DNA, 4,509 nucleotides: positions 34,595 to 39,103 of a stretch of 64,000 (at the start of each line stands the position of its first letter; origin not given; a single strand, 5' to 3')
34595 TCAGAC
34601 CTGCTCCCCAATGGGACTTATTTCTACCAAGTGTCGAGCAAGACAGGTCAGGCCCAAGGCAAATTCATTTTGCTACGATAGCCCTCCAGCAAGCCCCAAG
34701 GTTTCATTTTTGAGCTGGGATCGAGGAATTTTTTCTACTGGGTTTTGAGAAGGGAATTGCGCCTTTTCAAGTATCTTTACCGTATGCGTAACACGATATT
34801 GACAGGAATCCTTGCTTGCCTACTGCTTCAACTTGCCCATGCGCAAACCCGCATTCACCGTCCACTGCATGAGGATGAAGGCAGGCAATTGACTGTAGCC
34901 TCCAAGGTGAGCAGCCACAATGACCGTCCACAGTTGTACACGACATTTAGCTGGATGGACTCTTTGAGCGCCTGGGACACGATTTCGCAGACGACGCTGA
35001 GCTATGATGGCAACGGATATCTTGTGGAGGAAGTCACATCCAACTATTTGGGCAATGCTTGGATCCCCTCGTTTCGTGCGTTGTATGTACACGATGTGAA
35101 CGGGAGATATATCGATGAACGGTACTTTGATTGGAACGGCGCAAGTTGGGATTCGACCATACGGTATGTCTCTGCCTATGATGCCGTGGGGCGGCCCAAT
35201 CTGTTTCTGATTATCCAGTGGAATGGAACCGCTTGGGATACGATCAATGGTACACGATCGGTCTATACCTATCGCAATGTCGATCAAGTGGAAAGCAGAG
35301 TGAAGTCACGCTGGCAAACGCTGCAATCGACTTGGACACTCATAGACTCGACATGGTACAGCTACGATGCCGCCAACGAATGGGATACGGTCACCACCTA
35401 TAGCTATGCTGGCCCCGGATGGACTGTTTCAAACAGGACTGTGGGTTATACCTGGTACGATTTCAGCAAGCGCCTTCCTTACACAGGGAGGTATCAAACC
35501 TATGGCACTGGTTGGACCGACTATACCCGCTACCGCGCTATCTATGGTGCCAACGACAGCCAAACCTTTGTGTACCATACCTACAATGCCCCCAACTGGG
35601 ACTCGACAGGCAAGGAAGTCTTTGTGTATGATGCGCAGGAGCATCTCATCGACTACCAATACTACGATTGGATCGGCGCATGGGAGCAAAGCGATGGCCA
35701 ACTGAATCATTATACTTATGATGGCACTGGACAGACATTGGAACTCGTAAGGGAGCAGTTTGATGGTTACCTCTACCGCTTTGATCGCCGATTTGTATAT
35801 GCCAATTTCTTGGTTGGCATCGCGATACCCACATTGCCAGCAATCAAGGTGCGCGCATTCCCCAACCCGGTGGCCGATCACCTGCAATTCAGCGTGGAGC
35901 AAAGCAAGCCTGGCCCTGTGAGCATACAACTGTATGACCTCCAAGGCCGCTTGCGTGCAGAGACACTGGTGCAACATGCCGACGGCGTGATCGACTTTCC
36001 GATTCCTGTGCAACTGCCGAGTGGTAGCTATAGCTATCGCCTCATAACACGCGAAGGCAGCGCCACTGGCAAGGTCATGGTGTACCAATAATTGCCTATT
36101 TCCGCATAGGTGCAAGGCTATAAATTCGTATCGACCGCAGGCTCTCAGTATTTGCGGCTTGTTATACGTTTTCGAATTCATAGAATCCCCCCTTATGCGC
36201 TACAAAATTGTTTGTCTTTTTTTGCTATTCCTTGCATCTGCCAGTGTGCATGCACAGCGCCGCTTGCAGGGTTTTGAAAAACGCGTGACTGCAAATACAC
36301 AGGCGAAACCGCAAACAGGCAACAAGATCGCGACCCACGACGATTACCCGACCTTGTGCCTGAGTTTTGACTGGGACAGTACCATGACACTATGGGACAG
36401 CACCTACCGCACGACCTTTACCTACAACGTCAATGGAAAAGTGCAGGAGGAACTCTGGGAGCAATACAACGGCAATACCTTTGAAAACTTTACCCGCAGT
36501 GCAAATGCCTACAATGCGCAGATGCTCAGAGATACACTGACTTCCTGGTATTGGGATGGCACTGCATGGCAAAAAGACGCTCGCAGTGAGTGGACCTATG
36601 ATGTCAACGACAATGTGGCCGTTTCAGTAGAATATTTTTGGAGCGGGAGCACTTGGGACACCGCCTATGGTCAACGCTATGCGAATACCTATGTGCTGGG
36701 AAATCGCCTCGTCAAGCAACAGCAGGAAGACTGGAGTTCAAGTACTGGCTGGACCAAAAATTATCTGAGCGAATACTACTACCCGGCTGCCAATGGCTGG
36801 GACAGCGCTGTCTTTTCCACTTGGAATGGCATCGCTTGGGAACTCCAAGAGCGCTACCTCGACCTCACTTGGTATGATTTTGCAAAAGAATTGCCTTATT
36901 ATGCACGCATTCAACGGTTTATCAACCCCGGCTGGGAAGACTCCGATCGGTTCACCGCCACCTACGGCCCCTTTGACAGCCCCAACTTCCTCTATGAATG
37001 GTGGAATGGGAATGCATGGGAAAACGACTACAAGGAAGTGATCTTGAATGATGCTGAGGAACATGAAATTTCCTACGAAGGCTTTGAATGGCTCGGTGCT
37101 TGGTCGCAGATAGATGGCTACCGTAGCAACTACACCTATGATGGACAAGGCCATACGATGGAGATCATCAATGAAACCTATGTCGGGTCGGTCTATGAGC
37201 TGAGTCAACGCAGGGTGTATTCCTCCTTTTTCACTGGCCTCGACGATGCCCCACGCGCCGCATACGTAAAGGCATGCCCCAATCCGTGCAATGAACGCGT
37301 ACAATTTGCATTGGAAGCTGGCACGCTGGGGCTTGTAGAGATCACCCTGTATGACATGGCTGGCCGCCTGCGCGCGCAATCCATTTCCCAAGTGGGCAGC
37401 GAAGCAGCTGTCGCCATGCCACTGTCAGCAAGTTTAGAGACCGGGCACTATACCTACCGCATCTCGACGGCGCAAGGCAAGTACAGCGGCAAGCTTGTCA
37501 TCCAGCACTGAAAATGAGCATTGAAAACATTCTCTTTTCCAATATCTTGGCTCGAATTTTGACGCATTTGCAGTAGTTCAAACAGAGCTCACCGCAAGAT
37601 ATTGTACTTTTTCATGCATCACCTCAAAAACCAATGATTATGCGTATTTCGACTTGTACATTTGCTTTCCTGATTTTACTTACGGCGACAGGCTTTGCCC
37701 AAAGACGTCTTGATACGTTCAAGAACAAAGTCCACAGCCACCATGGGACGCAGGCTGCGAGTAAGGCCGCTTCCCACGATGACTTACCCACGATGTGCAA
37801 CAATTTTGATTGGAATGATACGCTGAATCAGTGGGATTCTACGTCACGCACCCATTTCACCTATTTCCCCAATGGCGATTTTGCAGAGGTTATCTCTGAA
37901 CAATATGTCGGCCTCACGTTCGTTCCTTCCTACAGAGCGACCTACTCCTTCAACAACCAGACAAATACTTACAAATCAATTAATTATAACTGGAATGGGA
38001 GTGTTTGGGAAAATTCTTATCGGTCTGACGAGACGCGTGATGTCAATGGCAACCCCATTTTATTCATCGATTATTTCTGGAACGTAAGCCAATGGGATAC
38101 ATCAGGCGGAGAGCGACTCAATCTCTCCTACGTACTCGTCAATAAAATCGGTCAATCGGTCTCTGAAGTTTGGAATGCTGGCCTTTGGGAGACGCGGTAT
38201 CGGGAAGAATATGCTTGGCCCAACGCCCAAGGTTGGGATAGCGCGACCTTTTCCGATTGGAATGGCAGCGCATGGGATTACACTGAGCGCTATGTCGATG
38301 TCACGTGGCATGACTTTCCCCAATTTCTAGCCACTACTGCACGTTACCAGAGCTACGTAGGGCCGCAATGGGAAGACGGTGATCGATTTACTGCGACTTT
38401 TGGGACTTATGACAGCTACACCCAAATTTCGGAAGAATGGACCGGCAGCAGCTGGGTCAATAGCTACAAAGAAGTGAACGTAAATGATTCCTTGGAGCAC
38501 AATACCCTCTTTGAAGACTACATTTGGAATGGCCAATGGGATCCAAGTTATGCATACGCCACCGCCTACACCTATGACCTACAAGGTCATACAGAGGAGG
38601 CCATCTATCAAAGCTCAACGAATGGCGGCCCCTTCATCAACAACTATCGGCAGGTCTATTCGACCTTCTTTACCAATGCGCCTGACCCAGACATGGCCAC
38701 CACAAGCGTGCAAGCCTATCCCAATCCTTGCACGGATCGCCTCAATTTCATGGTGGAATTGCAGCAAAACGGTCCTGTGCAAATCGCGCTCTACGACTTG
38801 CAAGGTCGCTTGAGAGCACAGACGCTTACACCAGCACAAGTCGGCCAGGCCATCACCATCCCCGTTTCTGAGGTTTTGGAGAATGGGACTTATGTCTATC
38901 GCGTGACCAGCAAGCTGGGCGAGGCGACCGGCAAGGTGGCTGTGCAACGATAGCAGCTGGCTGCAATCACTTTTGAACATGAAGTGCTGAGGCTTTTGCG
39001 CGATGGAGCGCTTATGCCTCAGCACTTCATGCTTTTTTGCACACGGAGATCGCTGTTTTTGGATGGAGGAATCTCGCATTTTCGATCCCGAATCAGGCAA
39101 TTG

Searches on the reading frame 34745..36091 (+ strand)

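Call 38: search_protein_families(library=pfam, proteins=[window:34745-36091:+], max_evalue=0.001)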
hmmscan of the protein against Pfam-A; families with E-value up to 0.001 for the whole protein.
window:34745-36091:+ (448 aa): 1 family
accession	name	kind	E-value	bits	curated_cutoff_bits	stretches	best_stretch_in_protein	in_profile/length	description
PF18962.6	Por_Secre_tail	-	1.4e-05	25.7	27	1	372-446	2-75/75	Secretion system C-terminal sorting domain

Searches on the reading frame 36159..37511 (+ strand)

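Call 38: search_protein_families(library=pfam, proteins=[window:36159-37511:+], max_evalue=0.001)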
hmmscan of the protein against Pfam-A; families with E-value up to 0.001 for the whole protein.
window:36159-37511:+ (450 aa): 1 family
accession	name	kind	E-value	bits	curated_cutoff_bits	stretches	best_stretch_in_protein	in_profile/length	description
PF18962.6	Por_Secre_tail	-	8.7e-06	26.4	27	1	374-448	3-75/75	Secretion system C-terminal sorting domain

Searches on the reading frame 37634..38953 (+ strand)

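Call 38: search_protein_families(library=pfam, proteins=[window:37634-38953:+], max_evalue=0.001)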
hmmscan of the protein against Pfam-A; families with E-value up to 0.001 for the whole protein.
window:37634-38953:+ (439 aa): 1 family
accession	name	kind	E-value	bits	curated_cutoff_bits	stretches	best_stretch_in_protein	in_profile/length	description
PF18962.6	Por_Secre_tail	-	2.8e-08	34.4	27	1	362-436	2-74/75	Secretion system C-terminal sorting domain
